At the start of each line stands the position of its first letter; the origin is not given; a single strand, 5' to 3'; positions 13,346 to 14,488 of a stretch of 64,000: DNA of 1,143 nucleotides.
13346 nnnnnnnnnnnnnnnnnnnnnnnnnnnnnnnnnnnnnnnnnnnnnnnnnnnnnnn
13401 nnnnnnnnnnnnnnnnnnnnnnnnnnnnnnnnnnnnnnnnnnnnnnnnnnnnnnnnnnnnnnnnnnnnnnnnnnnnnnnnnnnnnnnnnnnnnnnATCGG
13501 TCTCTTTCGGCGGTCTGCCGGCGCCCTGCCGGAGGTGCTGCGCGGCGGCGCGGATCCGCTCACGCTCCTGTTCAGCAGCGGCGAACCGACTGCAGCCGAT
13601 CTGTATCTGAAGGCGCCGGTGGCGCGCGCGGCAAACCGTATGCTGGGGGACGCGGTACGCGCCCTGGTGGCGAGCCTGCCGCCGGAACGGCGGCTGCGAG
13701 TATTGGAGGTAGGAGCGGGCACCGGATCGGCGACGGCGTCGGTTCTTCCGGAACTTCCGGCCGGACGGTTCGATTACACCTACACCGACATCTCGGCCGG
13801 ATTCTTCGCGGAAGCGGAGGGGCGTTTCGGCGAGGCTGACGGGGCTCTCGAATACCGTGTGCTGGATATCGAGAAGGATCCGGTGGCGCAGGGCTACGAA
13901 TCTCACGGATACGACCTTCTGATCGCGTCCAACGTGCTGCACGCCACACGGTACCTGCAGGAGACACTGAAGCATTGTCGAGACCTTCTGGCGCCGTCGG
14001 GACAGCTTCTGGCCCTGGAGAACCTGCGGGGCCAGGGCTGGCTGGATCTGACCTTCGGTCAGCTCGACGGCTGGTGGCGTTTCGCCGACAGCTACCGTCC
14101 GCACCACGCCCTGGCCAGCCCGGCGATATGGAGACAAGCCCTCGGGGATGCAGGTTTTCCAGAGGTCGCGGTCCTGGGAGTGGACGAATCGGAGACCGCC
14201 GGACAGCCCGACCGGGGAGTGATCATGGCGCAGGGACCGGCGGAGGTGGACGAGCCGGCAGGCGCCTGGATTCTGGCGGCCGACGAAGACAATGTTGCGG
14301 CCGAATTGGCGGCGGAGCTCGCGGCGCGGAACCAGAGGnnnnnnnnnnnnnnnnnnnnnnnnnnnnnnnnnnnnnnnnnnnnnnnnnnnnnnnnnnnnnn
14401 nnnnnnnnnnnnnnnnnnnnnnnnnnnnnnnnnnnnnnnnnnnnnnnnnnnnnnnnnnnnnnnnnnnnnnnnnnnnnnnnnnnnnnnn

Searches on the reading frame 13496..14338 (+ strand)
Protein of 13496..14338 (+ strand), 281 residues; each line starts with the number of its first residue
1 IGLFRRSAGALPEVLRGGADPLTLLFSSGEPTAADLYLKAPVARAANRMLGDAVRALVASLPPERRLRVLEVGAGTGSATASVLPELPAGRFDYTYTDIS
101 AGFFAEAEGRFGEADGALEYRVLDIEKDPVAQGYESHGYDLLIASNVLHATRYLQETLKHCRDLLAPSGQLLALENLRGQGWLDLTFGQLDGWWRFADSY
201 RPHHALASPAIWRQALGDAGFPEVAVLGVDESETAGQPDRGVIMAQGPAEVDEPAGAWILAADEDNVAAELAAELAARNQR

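Call 34: search_dna_similar(query=window:13496-14338:+, collection=plasmids, mode=protein, max_rows=40, max_evalue=1e-10)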
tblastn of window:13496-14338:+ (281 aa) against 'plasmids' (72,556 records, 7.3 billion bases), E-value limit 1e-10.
Records with a match: 299; places in all: 622; records where one place covers at least 80% of the query: 264.
Best place of each record, by identity: <60% 299.
By first word of the organism name: Salmonella 166; Klebsiella 31; Ralstonia 24; Streptomyces 22; Nostoc 4; Burkholderia 4; Bacillus 4; Azospirillum 3; Escherichia 3; Photobacterium 3; and 27 more.
By predicted mobility (MOB-suite, as given by PLSDB): conjugative 180; non-mobilizable 77; mobilizable 42.
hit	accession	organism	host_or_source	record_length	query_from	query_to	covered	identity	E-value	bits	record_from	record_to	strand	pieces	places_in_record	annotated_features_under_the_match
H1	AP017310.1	Leptolyngbya sp. NIES-3755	-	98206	1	253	90%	44.1%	3e-54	196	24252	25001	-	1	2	beta-ketoacyl synthase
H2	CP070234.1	Dolichospermum sp. DET69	freshwater metagenome,metagenomic ...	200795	1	254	90%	43.4%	4e-58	207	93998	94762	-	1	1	SDR family NAD(P)-dependent oxidoreductase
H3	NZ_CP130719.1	Streptomyces sp. NBC_01334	-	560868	1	232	83%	45.7%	2e-45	170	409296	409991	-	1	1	SDR family NAD(P)-dependent oxidoreductase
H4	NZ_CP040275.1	Nostoc sp. C052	Blasia pusilla,pure culture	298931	1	249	89%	41.4%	2e-47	176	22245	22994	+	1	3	type I polyketide synthase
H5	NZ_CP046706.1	Nostoc sp. ATCC 53789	-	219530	1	259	92%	39.2%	5e-53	192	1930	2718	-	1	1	type I polyketide synthase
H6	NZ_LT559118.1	Nonomuraea gerenzanensis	-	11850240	1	236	84%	42.9%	7e-28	119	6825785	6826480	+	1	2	none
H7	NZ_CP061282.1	Streptomyces xanthii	whole organism,leaf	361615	1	250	89%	39.9%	5e-40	155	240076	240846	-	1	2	SDR family NAD(P)-dependent oxidoreductase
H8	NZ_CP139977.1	Janthinobacterium lividum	-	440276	1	231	82%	42.9%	4e-42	160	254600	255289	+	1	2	SDR family NAD(P)-dependent oxidoreductase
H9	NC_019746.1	Gloeocapsa sp. PCC 7428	-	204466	1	228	81%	43.5%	9e-47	174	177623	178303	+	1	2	type I polyketide synthase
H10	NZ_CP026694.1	Nostoc sp. 'Lobaria pulmonaria (5183) cyanobiont'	Lobaria pulmonaria thallus,lichen ...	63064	3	257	91%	38.7%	2e-48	179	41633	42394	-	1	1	type I polyketide synthase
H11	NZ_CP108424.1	Streptomyces sp. NBC_01294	-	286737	1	228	81%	43.1%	9e-32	130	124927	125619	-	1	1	non-ribosomal peptide synthetase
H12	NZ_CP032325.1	Azospirillum argentinense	soil sample,Agricultural field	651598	1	257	91%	37.9%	3e-34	138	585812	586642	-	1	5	SDR family NAD(P)-dependent oxidoreductase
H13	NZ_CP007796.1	Azospirillum argentinense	Triticum aestivum L.,Root,wheat ...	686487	1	257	91%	37.9%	3e-33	135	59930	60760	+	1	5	SDR family NAD(P)-dependent oxidoreductase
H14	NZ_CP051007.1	Streptomyces griseofuscus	-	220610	3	257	91%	38.1%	1e-32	133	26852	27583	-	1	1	beta-ketoacyl synthase N-terminal-like domain-containing protein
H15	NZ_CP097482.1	Chroococcidiopsis sp. CCNUC1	cell culture,soil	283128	1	237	84%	40.7%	4e-39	152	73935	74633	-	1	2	SDR family NAD(P)-dependent oxidoreductase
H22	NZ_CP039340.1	Ralstonia pseudosolanacearum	-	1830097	1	259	92%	35.6%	7e-36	142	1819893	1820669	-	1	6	none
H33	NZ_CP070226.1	Sandaracinus amylolyticus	soil sample,soil sample collection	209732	11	239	81%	38.8%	7e-32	131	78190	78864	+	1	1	alpha/beta fold hydrolase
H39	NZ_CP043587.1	Klebsiella pneumoniae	Homo sapiens,Culture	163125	6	250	87%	36.1%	4e-29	123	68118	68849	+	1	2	irp1: yersiniabactin polyketide synthase HMWP1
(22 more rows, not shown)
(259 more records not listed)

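Call 35: get_annotated_region(hit=H39, flank=6000)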
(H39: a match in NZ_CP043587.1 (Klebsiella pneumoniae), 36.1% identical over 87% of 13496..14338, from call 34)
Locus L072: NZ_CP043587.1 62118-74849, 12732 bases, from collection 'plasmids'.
description: Klebsiella pneumoniae subsp. ozaenae strain SCKP020151 plasmid p1_020151, complete sequence
organism: Klebsiella pneumoniae (NCBI taxid 574)
taxonomy: Bacteria; Pseudomonadota; Gammaproteobacteria; Enterobacterales; Enterobacteriaceae; Klebsiella; Klebsiella pneumoniae
host: -; source: Homo sapiens,Culture; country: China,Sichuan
typing (MOB-suite, as given by PLSDB): conjugative; replicon IncFIB,IncFII; relaxase MOBF,MOBF; mating-pair formation MPF_F
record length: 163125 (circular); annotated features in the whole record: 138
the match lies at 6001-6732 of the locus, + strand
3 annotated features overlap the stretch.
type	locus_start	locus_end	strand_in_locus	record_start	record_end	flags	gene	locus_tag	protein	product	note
CDS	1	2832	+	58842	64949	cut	irp2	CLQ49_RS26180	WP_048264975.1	yersiniabactin non-ribosomal peptide synthetase HMWP2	-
CDS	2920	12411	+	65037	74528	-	irp1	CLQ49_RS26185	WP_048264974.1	yersiniabactin polyketide synthase HMWP1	-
CDS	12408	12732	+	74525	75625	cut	ybtU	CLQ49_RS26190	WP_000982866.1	yersiniabactin biosynthesis oxidoreductase YbtU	-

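Call 36: get_annotated_region(hit=H5, flank=6000)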
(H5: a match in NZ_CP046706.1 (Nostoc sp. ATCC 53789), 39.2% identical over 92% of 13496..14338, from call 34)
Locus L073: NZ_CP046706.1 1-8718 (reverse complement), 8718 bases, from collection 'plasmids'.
description: Nostoc sp. ATCC 53789 plasmid pNsp_c, complete sequence
organism: Nostoc sp. ATCC 53789 (NCBI taxid 76335)
taxonomy: Bacteria; Cyanobacteriota; Cyanophyceae; Nostocales; Nostocaceae; Nostoc; Nostoc sp. ATCC 53789
host: -; source: -; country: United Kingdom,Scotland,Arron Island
typing (MOB-suite, as given by PLSDB): non-mobilizable; replicon rep_cluster_317; mating-pair formation MPF_T
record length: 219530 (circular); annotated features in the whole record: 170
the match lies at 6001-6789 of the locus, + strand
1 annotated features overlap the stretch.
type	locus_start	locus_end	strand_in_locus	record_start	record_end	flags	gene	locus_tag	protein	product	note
CDS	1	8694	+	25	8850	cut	-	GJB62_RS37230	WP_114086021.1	type I polyketide synthase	-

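Call 37: get_annotated_region(hit=H33, flank=6000)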
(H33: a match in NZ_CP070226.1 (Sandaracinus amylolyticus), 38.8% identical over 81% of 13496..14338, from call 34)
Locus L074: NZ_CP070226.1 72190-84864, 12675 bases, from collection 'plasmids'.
description: Sandaracinus amylolyticus strain MSr10575 plasmid pSa001, complete sequence
organism: Sandaracinus amylolyticus (NCBI taxid 927083)
taxonomy: Bacteria; Myxococcota; ; Polyangiales; Sandaracinaceae; Sandaracinus; Sandaracinus amylolyticus
host: -; source: soil sample,soil sample collection; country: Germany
typing (MOB-suite, as given by PLSDB): non-mobilizable
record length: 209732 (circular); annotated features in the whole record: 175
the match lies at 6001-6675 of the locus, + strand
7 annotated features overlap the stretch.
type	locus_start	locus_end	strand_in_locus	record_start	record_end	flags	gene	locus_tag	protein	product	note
CDS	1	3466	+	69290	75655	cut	-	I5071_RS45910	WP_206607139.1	non-ribosomal peptide synthetase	-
CDS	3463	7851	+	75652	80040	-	-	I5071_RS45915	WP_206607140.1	alpha/beta fold hydrolase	-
CDS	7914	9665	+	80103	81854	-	-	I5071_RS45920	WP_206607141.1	tryptophan 7-halogenase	-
CDS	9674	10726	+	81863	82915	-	sbnB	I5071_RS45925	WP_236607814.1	2,3-diaminopropionate biosynthesis protein SbnB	GO:0009058 - biosynthetic process [Evidence IEA]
CDS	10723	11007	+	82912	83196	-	-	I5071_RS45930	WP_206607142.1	phosphopantetheine-binding protein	-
CDS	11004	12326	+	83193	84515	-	-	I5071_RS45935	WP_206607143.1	beta-ketoacyl synthase N-terminal-like domain-containing protein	-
CDS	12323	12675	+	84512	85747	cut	-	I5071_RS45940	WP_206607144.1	hydroxymethylglutaryl-CoA synthase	GO:0006084 - acetyl-CoA metabolic process [Evidence IEA]; GO:0010142 - farnesyl diphosphate biosynthetic process, ...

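Call 38: get_annotated_region(hit=H22, flank=6000)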
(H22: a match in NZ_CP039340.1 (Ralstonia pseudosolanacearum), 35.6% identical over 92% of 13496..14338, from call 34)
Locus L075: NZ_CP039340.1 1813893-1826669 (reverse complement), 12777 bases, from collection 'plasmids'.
description: Ralstonia pseudosolanacearum strain UW386 plasmid pUW386, complete sequence
organism: Ralstonia pseudosolanacearum (NCBI taxid 1310165)
taxonomy: Bacteria; Pseudomonadota; Betaproteobacteria; Burkholderiales; Burkholderiaceae; Ralstonia; Ralstonia pseudosolanacearum
host: -; source: -; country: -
typing (MOB-suite, as given by PLSDB): mobilizable; relaxase MOBP
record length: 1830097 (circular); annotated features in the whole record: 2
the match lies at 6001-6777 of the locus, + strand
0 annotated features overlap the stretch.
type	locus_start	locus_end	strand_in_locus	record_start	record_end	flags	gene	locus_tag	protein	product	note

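Call 39: get_annotated_region(hit=H1, flank=6000)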
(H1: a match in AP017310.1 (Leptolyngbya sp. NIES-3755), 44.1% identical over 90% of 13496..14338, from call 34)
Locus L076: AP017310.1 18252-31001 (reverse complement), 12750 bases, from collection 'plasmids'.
description: Leptolyngbya sp. NIES-3755 plasmid plasmid2 DNA, complete genome
organism: Leptolyngbya sp. NIES-3755 (NCBI taxid 1752064)
taxonomy: Bacteria; Cyanobacteriota; Cyanophyceae; Leptolyngbyales; Leptolyngbyaceae; Leptolyngbya; Leptolyngbya sp. NIES-3755
host: -; source: -; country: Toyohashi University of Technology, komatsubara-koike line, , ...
typing (MOB-suite, as given by PLSDB): mobilizable; relaxase MOBP
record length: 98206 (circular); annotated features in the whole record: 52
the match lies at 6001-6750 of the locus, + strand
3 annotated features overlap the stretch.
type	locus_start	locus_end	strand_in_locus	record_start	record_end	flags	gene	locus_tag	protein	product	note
CDS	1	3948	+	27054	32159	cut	-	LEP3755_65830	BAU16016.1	beta-ketoacyl synthase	-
CDS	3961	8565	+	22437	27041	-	-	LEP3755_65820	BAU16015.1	beta-ketoacyl synthase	-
CDS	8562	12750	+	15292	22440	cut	-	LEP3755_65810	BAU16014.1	amino acid adenylation domain-containing protein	-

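Call 40: get_annotated_region(hit=H2, flank=6000)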
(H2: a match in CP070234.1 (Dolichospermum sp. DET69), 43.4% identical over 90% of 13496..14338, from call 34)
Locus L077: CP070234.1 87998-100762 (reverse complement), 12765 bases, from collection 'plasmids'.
description: MAG: Dolichospermum sp. DET69 plasmid pDol_DET69_01, complete sequence
organism: Dolichospermum sp. DET69 (NCBI taxid 2529119)
taxonomy: Bacteria; Cyanobacteriota; Cyanophyceae; Nostocales; Aphanizomenonaceae; Dolichospermum; Dolichospermum sp. DET69
host: -; source: freshwater metagenome,metagenomic assembly,freshwater lake cyanobacterial bloom; sample filtered onto 1.2 um ...; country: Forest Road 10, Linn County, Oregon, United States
typing (MOB-suite, as given by PLSDB): conjugative; replicon rep_cluster_345; relaxase MOBP; mating-pair formation MPF_T
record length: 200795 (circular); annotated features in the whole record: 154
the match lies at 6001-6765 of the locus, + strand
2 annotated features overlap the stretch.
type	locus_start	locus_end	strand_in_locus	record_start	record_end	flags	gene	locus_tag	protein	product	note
CDS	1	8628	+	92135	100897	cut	-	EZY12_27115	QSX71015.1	SDR family NAD(P)-dependent oxidoreductase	-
CDS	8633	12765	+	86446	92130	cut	-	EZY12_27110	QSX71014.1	SDR family NAD(P)-dependent oxidoreductase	-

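Call 41: get_annotated_region(hit=H3, flank=6000)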
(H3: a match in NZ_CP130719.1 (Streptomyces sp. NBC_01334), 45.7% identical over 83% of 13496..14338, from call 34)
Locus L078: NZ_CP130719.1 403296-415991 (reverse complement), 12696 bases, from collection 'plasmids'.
description: Streptomyces sp. NBC_01334 plasmid unnamed1, complete sequence
organism: Streptomyces sp. NBC_01334 (NCBI taxid 2903827)
taxonomy: Bacteria; Actinomycetota; Actinomycetes; Kitasatosporales; Streptomycetaceae; Streptomyces; Streptomyces sp. NBC 01334
host: -; source: -; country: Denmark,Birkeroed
typing (MOB-suite, as given by PLSDB): non-mobilizable; replicon rep_cluster_1974,rep_cluster_43
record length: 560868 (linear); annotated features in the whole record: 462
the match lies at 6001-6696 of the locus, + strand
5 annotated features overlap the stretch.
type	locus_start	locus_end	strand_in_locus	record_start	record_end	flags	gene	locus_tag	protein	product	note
CDS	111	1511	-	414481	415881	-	-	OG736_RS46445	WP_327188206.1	hypothetical protein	-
CDS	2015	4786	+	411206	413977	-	-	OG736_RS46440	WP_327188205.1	type I polyketide synthase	-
CDS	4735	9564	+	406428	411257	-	-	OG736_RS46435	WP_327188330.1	SDR family NAD(P)-dependent oxidoreductase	-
CDS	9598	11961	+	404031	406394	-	-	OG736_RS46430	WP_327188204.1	MMPL family transporter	-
CDS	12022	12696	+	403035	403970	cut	-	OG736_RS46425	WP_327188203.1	SDR family NAD(P)-dependent oxidoreductase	-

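Call 42: get_annotated_region(hit=H4, flank=6000)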
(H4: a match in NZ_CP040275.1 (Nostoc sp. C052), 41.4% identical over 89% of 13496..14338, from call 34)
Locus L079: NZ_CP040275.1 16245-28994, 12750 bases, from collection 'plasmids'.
description: Nostoc sp. C052 plasmid pC052_C, complete sequence
organism: Nostoc sp. C052 (NCBI taxid 2576902)
taxonomy: Bacteria; Cyanobacteriota; Cyanophyceae; Nostocales; Nostocaceae; Nostoc; Nostoc sp. C052
host: -; source: Blasia pusilla,pure culture; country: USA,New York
typing (MOB-suite, as given by PLSDB): conjugative; relaxase MOBV; mating-pair formation MPF_T
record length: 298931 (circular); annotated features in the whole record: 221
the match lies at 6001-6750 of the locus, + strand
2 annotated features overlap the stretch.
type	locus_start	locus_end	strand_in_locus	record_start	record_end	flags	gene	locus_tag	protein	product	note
CDS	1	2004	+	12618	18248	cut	-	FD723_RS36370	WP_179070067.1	type I polyketide synthase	-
CDS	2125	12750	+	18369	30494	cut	-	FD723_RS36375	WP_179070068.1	type I polyketide synthase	-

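Call 43: get_annotated_region(hit=H8, flank=6000)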
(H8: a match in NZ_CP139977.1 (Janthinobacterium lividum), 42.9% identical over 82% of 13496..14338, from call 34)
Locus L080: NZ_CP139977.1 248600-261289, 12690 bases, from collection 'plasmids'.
description: Janthinobacterium lividum strain HAMBI_1919 plasmid unnamed, complete sequence
organism: Janthinobacterium lividum (NCBI taxid 29581)
taxonomy: Bacteria; Pseudomonadota; Betaproteobacteria; Burkholderiales; Oxalobacteraceae; Janthinobacterium; Janthinobacterium lividum
host: -; source: -; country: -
typing (MOB-suite, as given by PLSDB): non-mobilizable
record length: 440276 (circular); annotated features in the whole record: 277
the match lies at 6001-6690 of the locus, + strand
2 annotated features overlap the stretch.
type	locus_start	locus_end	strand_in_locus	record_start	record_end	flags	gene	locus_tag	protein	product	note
CDS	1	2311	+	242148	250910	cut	-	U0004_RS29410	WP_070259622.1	type I polyketide synthase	-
CDS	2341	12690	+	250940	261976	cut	-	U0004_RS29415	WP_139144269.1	SDR family NAD(P)-dependent oxidoreductase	-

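Call 44: get_annotated_region(hit=H12, flank=6000)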
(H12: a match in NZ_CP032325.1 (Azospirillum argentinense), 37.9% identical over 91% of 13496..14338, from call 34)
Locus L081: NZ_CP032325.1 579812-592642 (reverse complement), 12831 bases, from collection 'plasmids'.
description: Azospirillum argentinense strain MTCC4035 plasmid p4, complete sequence
organism: Azospirillum argentinense (NCBI taxid 2970906)
taxonomy: Bacteria; Pseudomonadota; Alphaproteobacteria; Rhodospirillales; Azospirillaceae; Azospirillum; Azospirillum argentinense
host: -; source: soil sample,Agricultural field; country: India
typing (MOB-suite, as given by PLSDB): non-mobilizable
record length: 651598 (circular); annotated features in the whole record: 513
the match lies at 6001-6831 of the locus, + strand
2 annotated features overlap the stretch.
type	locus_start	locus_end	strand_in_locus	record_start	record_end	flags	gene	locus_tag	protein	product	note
CDS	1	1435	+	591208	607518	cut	-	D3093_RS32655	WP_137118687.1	SDR family NAD(P)-dependent oxidoreductase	-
CDS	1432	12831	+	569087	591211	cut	-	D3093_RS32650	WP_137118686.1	SDR family NAD(P)-dependent oxidoreductase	-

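Call 60: find_homologous_proteins(query=L079:6001-8100:+, max_evalue=1e-20)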
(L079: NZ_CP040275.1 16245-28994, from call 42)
Query L079:6001-8100:+ (700 aa): 470 proteins with E <= 1e-20 among 8000 candidates; the best 120 are listed.
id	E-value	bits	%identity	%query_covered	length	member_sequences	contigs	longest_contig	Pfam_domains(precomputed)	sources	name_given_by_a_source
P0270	5.9e-251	853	57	100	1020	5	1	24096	PF08659.17,PF13489.13,PF21394.4,PF00550.32,PF13561.13,PF18558.9,PF08241.19,PF22953.4,PF13847.13,PF13649.13,PF06080.19,PF00106.32,PF08242.19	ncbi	-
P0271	1.9e-248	845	55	100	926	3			PF08659.17,PF13489.13,PF21394.4,PF00550.32,PF13561.13,PF23297.2,PF08241.19,PF22953.4,PF13847.13,PF13649.13,PF00106.32,PF08242.19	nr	nr:AprI [Moorena bouillonii PNG]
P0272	1.1e-239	816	55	100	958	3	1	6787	PF08659.17,PF13489.13,PF21394.4,PF00550.32,PF13561.13,PF23297.2,PF08241.19,PF22953.4,PF13847.13,PF13649.13,PF06080.19,PF00106.32,PF08242.19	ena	-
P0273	4.6e-238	810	55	99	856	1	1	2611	PF13847.13,PF08659.17,PF13489.13,PF21394.4,PF13649.13,PF00550.32,PF13561.13,PF00106.32,PF08241.19,PF08242.19,PF22953.4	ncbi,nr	ncbi:MAG: SDR family NAD(P)-dependent oxidoreductase, partial [Moorea sp. SIO2I5]|nr:SDR family NAD(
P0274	2.4e-237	808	55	100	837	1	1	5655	PF08659.17,PF13489.13,PF21394.4,PF13649.13,PF00550.32,PF13561.13,PF00106.32,PF08241.19,PF08242.19,PF22953.4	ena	-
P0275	6.1e-233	793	54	99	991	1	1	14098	PF08659.17,PF13489.13,PF21394.4,PF00550.32,PF13561.13,PF23297.2,PF18558.9,PF08241.19,PF22953.4,PF13847.13,PF13649.13,PF06080.19,PF00106.32,PF08242.19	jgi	jgi:microcystin synthetase protein McyG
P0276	1.8e-231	788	54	98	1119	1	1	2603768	PF08659.17,PF13489.13,PF21394.4,PF00550.32,PF13561.13,PF08241.19,PF22953.4,PF13649.13,PF06080.19,PF00975.27,PF00106.32,PF08242.19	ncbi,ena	-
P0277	1.6e-224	766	53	61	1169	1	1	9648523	PF08659.17,PF13489.13,PF21394.4,PF00550.32,PF13561.13,PF23297.2,PF08241.19,PF22953.4,PF13847.13,PF13649.13,PF00107.33,PF00106.32,PF08242.19,PF13602.13,PF08240.18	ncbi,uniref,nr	ncbi:SDR family NAD(P)-dependent oxidoreductase [Moorena producens JHB]|uniref:SDR family NAD(P)-dep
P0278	1.1e-220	753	50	100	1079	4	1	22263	PF08659.17,PF13489.13,PF10017.16,PF21394.4,PF00550.32,PF13561.13,PF23297.2,PF18558.9,PF08241.19,PF22953.4,PF13847.13,PF13649.13,PF00106.32,PF08242.19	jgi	jgi:NAD(P)-dependent dehydrogenase (short-subunit alcohol dehydrogenase family)/SAM-dependent methyl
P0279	3.5e-220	751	52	99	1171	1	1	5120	PF08659.17,PF13489.13,PF21394.4,PF00550.32,PF13561.13,PF23297.2,PF18558.9,PF08241.19,PF22953.4,PF13847.13,PF13649.13,PF00106.32,PF08242.19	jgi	-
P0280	1.4e-211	723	51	96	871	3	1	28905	PF13847.13,PF08659.17,PF13489.13,PF13649.13,PF00550.32,PF13561.13,PF00106.32,PF23297.2,PF08241.19,PF08242.19,PF22953.4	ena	-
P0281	1.1e-208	713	50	91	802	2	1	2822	PF08659.17,PF13489.13,PF21394.4,PF00550.32,PF13561.13,PF23297.2,PF08241.19,PF22953.4,PF13847.13,PF13649.13,PF00106.32,PF08242.19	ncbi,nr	ncbi:MAG: SDR family NAD(P)-dependent oxidoreductase, partial [Moorea sp. SIO2I5]|nr:SDR family NAD(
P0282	6.7e-208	711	49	100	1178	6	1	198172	PF08659.17,PF13489.13,PF21394.4,PF00550.32,PF13561.13,PF18558.9,PF08241.19,PF22953.4,PF13847.13,PF13649.13,PF00106.32,PF08242.19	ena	-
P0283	5.3e-207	708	49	100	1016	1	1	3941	PF08659.17,PF13489.13,PF21394.4,PF00550.32,PF13561.13,PF23297.2,PF18558.9,PF08241.19,PF01370.28,PF22953.4,PF13847.13,PF13649.13,PF00106.32,PF08242.19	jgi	-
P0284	8.9e-196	671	47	99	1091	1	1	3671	PF08659.17,PF13489.13,PF21394.4,PF00550.32,PF13561.13,PF23297.2,PF18558.9,PF08241.19,PF22953.4,PF13847.13,PF13649.13,PF06080.19,PF00106.32,PF08242.19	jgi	jgi:microcystin synthetase protein McyG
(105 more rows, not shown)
